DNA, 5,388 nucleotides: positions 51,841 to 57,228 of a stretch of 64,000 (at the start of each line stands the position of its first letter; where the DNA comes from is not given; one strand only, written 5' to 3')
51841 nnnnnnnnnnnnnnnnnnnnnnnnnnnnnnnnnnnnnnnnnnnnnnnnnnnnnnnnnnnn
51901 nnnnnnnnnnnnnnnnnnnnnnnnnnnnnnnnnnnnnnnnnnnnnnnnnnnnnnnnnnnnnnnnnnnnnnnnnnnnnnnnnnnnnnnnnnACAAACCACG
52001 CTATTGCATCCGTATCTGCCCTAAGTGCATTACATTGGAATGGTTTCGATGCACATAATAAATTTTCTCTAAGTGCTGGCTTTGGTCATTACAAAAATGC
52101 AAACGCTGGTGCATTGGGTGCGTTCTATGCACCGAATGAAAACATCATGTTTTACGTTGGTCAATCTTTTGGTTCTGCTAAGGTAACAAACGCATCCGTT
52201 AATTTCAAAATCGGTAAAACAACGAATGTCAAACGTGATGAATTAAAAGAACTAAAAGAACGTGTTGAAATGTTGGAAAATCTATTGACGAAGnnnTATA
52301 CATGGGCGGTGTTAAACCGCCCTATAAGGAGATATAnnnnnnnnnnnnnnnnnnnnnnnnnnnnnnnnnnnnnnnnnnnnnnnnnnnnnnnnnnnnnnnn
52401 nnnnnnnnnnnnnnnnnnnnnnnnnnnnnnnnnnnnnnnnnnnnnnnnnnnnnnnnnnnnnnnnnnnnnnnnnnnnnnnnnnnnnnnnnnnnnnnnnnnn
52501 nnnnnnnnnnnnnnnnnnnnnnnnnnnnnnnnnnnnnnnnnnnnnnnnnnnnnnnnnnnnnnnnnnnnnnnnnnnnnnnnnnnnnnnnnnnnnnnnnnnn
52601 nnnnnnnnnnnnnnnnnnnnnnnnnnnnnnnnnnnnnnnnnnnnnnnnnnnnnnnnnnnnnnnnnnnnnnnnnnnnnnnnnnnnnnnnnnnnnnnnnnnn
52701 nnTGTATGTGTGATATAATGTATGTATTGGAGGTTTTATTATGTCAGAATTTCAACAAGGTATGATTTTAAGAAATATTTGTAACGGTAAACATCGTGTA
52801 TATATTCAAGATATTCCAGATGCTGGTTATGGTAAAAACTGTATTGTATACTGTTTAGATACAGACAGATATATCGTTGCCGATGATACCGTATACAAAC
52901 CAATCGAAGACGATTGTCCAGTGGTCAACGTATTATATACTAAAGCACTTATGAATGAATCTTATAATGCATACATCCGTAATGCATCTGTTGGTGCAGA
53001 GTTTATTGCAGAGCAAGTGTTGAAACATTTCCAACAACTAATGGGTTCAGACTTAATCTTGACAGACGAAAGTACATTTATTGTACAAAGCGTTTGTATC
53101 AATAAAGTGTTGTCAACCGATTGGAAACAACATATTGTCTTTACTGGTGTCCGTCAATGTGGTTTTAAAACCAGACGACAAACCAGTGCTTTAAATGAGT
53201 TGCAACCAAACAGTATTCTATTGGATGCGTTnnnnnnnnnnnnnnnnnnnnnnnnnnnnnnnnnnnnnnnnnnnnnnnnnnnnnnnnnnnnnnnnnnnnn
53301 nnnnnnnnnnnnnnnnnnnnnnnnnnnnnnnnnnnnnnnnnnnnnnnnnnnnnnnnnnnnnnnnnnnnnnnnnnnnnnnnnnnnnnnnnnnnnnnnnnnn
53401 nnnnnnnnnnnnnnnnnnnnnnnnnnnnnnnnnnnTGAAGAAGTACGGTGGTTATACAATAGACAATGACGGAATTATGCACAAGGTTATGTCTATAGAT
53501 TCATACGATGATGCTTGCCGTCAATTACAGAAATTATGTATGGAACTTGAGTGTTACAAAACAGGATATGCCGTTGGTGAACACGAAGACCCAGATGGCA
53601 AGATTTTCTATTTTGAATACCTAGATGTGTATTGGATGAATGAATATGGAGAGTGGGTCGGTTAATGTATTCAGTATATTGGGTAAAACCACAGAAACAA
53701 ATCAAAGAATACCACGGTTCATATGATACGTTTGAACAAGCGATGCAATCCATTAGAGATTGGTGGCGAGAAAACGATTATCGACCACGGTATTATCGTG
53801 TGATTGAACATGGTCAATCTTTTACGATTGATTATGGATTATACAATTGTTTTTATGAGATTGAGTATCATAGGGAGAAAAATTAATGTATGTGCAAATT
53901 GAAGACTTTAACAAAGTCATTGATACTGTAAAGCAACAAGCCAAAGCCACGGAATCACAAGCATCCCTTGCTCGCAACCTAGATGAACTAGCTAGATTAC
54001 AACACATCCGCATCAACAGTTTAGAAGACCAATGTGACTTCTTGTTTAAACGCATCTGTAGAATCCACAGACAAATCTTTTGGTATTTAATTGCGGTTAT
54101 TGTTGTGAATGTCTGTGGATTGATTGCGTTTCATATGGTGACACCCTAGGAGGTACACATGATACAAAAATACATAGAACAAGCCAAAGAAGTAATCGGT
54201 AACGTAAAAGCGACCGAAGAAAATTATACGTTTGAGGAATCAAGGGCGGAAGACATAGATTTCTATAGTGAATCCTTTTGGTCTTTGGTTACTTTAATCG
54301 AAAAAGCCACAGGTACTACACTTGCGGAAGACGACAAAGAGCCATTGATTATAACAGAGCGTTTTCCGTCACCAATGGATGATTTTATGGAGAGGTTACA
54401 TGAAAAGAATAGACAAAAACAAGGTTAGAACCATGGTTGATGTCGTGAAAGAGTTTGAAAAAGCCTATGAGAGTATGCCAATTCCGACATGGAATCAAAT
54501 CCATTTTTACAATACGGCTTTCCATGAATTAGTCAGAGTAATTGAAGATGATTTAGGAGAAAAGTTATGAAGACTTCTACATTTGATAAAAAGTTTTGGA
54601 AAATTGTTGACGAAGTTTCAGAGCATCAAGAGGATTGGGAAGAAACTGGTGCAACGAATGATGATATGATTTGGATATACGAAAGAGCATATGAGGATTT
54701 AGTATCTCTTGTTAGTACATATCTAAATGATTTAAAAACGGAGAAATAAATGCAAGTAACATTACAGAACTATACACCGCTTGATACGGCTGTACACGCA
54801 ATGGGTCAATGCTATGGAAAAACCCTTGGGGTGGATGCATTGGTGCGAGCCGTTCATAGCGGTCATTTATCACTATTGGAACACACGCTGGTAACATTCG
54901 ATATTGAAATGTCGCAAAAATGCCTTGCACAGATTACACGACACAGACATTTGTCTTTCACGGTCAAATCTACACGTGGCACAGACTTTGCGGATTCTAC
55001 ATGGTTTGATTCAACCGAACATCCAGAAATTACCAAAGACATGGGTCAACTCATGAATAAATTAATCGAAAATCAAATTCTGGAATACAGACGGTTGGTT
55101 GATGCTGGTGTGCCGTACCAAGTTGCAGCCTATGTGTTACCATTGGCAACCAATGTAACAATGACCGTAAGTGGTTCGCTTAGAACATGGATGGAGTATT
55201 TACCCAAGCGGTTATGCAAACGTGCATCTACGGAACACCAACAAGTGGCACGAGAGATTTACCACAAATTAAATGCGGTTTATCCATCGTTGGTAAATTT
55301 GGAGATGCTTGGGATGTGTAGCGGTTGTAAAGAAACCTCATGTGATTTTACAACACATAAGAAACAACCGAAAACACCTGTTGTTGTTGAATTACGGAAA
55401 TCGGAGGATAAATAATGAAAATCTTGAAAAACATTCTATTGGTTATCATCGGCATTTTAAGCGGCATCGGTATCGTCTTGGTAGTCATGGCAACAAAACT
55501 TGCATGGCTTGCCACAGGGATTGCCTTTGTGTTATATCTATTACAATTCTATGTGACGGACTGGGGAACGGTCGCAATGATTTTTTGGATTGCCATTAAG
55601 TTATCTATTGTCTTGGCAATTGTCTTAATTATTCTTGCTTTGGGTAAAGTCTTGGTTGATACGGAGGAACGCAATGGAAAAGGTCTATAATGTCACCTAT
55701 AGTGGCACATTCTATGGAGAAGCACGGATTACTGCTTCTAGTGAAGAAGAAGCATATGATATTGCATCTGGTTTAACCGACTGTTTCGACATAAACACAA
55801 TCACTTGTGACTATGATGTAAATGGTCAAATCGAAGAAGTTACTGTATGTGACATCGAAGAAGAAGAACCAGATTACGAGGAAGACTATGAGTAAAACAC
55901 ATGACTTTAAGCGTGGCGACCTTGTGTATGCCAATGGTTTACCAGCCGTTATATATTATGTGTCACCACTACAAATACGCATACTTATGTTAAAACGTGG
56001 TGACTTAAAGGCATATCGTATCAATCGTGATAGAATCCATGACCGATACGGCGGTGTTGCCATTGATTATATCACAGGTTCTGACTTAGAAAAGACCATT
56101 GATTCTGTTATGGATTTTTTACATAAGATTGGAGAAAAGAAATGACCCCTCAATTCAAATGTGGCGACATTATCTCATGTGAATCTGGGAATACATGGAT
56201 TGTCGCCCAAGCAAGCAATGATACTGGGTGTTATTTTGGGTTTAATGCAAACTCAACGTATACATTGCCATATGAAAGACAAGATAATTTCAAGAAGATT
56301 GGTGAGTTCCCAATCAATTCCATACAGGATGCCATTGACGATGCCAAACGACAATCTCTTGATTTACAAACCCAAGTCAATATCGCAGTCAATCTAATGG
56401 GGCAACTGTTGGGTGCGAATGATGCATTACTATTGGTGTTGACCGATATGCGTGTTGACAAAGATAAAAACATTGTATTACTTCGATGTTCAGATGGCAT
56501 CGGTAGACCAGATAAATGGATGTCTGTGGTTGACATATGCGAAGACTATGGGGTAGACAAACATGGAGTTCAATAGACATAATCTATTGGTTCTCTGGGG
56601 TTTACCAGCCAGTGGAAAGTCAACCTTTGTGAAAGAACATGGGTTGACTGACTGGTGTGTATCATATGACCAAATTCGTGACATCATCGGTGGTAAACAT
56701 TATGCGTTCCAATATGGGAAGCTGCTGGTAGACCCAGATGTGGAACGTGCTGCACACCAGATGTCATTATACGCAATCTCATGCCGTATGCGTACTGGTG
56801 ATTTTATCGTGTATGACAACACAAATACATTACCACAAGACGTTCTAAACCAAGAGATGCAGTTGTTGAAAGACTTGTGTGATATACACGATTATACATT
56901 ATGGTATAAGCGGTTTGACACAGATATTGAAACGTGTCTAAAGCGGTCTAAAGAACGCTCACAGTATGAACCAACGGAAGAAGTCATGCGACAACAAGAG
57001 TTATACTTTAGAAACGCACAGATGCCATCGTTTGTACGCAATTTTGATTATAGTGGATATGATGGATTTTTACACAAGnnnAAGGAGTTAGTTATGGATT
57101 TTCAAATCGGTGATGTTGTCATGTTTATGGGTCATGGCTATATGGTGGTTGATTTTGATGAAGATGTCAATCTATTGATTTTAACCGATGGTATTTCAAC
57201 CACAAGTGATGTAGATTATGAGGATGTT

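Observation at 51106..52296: Phage-encoded YadA-like trimeric autotransporter with a C-terminal extension beyond the beta-barrel anchor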

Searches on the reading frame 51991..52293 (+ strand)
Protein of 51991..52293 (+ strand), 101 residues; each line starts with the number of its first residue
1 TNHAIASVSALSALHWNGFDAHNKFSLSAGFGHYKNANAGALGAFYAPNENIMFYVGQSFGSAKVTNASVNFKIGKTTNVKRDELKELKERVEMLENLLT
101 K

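Call 29: find_related_loci(query=A1, collection=genome_contigs, flank=3000)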
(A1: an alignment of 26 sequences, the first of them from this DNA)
Query A1 (97 aa) in genome_contigs; peptide patterns used: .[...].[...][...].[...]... (x = any residue, [..] = any of these).
433 stretches matched a pattern; 428 encode a relative of the query (tblastn E <= 1e-3); the best 80 are kept; 80 distinct loci.
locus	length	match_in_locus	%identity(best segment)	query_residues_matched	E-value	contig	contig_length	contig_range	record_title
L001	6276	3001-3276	49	2-97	3e-25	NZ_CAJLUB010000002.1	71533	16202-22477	MAG: uncultured Veillonella sp. isolate ERR2013587-bin.23, whole genome shotgun sequence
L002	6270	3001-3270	44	2-95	9e-24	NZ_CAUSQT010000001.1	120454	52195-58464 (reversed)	MAG: uncultured Veillonella sp. isolate SRR5395420_bin.20_MetaWRAP_v1.3_MAG ERZ14221203_42, whole genome shotgun sequenc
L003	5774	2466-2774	44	2-97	9e-23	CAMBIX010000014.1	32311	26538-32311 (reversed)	MAG: uncultured Veillonellaceae bacterium isolate SRR15732359_bin.16_metaWRAP_v1.3_MAG genome assembly, contig: ERZ94262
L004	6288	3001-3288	48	2-90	6e-22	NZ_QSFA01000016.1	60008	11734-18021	Megasphaera sp. AM44-1BH AM44-1BH.Scaf16, whole genome shotgun sequence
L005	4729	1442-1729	40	1-97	1e-21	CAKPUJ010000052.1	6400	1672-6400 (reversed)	MAG: uncultured Veillonella sp. isolate REFINED_METABAT215_TOP10_CONTIGS_1500_ASSEMBLY_K77_MERGED__Hadza_MoBio_hadza-E-H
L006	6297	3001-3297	41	2-93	2e-21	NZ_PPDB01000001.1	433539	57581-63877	Veillonella denticariosi JCM 15641 Contig_1_len_433539, whole genome shotgun sequence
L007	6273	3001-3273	44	1-90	1e-20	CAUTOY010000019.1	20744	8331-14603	MAG TPA_asm: uncultured Veillonella sp. isolate ERR10228837_bin.15_MetaWRAP_v1.3_MAG genome assembly, contig: ERZ2165959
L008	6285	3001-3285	45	2-91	1e-20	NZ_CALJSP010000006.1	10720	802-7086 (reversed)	MAG: Veillonella dispar isolate ERR1018218_bin.28_CONCOCT_v1.1_MAG ERZ1745041.2984, whole genome shotgun sequence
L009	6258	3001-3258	43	15-93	1e-19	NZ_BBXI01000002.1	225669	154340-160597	Veillonella tobetsuensis strain ATCC BAA-2400, whole genome shotgun sequence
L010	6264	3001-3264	42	2-95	5e-19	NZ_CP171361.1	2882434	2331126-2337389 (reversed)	Megasphaera hexanoica strain MH chromosome, complete genome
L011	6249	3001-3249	45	15-97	8e-19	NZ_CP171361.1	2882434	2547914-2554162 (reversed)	Megasphaera hexanoica strain MH chromosome, complete genome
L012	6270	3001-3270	41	11-93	7e-19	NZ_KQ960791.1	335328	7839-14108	Veillonella parvula strain DNF00876 Scaffold103, whole genome shotgun sequence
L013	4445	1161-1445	43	2-97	7e-19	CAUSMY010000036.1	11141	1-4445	MAG TPA_asm: uncultured Veillonella sp. isolate SRR5395396_bin.29_MetaWRAP_v1.3_MAG genome assembly, contig: ERZ14221216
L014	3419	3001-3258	42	15-93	7e-19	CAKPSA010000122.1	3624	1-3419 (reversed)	MAG: uncultured Veillonella sp. isolate REFINED_METABAT215_TOP10_CONTIGS_1500_ASSEMBLY_K77_MERGED__Hadza_MoBio_hadza-E-H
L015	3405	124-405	40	11-97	9e-19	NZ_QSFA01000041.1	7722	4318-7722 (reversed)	Megasphaera sp. AM44-1BH AM44-1BH.Scaf41, whole genome shotgun sequence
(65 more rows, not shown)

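Call 70: search_solved_structures(query=window:51991-52293:+, max_evalue=1, show_alignments=5)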
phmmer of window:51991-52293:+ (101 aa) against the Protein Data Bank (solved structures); distinct sequences matched with E-value up to 1: 3.
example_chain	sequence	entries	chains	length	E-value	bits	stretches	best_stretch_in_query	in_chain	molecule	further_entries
9gh4_A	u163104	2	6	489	0.00021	24.5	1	7-87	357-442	Cell surface protein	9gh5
2lme_A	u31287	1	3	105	0.0046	20.2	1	5-72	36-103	Adhesin yadA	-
5xmg_A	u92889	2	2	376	0.098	16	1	13-87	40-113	Uncharacterized protein | Tli4_C domain-containing protein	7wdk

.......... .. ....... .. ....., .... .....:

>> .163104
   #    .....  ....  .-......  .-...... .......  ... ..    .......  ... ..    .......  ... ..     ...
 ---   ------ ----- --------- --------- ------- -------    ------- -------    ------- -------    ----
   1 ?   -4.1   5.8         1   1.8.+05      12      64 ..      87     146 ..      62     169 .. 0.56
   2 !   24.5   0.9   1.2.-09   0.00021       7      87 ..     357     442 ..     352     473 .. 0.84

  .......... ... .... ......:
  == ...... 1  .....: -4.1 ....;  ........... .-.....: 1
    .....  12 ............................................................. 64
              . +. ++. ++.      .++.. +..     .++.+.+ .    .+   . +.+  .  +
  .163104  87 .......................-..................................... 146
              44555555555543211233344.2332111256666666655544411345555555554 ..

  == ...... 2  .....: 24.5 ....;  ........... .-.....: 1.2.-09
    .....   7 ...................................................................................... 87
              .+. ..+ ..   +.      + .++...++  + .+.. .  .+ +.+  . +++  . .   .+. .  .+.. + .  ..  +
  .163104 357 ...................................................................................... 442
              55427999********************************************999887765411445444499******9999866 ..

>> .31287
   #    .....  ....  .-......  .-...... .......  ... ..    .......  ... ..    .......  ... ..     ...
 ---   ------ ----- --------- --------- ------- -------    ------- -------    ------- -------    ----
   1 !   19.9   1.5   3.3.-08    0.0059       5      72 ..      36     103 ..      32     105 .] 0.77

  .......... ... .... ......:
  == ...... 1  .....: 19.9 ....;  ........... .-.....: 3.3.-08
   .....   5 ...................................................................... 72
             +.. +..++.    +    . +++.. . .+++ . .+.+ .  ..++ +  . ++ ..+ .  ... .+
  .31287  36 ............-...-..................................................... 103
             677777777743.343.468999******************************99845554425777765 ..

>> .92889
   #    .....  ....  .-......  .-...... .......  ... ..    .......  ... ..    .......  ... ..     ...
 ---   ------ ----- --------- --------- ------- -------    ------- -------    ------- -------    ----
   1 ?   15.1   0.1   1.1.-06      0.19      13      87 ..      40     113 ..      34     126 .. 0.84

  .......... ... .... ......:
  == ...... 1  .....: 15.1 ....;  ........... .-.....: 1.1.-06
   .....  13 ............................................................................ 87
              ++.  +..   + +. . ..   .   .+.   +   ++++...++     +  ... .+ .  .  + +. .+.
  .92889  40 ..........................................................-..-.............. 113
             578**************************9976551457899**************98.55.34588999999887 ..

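Call 82: find_related_loci(query=A1, collection=viral_contigs, flank=1500)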
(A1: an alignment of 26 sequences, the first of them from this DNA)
Query A1 (97 aa) in viral_contigs; peptide patterns used: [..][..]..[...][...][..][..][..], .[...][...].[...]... (x = any residue, [..] = any of these).
599 stretches matched a pattern (row limit reached: there are more); 564 encode a relative of the query (tblastn E <= 1e-3); the best 80 are kept; 80 distinct loci.
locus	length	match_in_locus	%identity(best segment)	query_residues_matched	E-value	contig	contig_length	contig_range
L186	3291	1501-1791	100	1-97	2e-63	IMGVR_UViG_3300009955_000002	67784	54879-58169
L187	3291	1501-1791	96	1-97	3e-62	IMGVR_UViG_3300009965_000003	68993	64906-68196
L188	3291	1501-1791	93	1-97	7e-62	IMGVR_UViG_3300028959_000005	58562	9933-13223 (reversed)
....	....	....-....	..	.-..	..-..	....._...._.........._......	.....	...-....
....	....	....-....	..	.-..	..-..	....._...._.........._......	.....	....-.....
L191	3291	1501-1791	94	1-97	1e-61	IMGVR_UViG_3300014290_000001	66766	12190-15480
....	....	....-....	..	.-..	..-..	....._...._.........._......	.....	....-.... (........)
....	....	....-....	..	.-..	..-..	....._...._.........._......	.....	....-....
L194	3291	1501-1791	93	1-97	3e-61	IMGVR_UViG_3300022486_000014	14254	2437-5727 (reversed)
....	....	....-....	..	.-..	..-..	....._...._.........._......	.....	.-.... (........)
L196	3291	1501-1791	92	1-97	7e-61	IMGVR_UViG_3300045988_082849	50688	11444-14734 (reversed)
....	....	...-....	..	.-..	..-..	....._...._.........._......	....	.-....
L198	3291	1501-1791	93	1-97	2e-60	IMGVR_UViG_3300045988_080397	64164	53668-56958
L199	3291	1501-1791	92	1-97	2e-60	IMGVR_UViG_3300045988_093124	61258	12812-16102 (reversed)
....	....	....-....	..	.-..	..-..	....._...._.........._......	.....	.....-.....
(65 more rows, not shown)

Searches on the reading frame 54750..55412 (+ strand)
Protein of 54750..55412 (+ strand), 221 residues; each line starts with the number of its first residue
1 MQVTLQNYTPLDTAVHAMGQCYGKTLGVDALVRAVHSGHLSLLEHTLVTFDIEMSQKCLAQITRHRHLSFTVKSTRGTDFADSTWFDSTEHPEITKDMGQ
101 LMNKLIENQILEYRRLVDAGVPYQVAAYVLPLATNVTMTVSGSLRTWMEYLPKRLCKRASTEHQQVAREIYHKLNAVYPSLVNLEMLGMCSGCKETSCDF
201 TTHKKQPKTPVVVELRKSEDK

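Call 22: search_protein_families(library=phrogs, proteins=[window:54750-55412:+], max_evalue=0.001)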
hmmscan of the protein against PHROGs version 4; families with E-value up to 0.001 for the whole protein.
window:54750-55412:+ (221 aa): 4 families
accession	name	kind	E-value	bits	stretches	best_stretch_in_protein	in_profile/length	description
phrog_85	-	DNA, RNA and nucleotide metabolism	7.5e-30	105.1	1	35-181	419-579/866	thymidylate synthase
phrog_10644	-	DNA, RNA and nucleotide metabolism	1.1e-12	49.3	1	91-171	60-140/160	thymidylate synthase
phrog_28804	-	DNA, RNA and nucleotide metabolism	0.00032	22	1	101-179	2-79/91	thymidylate synthase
phrog_22708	-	DNA, RNA and nucleotide metabolism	0.00099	19.6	0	33-76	77-122/242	thymidylate synthase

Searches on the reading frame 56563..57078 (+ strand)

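Call 39: search_protein_families(library=phrogs, proteins=[window:56563-57078:+], max_evalue=0.001)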
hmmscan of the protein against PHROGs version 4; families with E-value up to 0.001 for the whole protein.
window:56563-57078:+ (172 aa): 5 families
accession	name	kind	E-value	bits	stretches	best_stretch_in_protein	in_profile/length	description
phrog_8238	-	DNA, RNA and nucleotide metabolism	7.3e-19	68.3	1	7-161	3-152/737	RNA ligase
phrog_505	-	other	3e-10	41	1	7-154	3-145/295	polynucleotide kinase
phrog_2071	-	other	3.2e-10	41.3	1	5-151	15-143/282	ATPase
phrog_6931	-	unknown function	6.2e-09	36.5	1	4-143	183-319/343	-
phrog_4581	-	head and packaging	1.5e-07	32.2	1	6-137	124-243/395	terminase small subunit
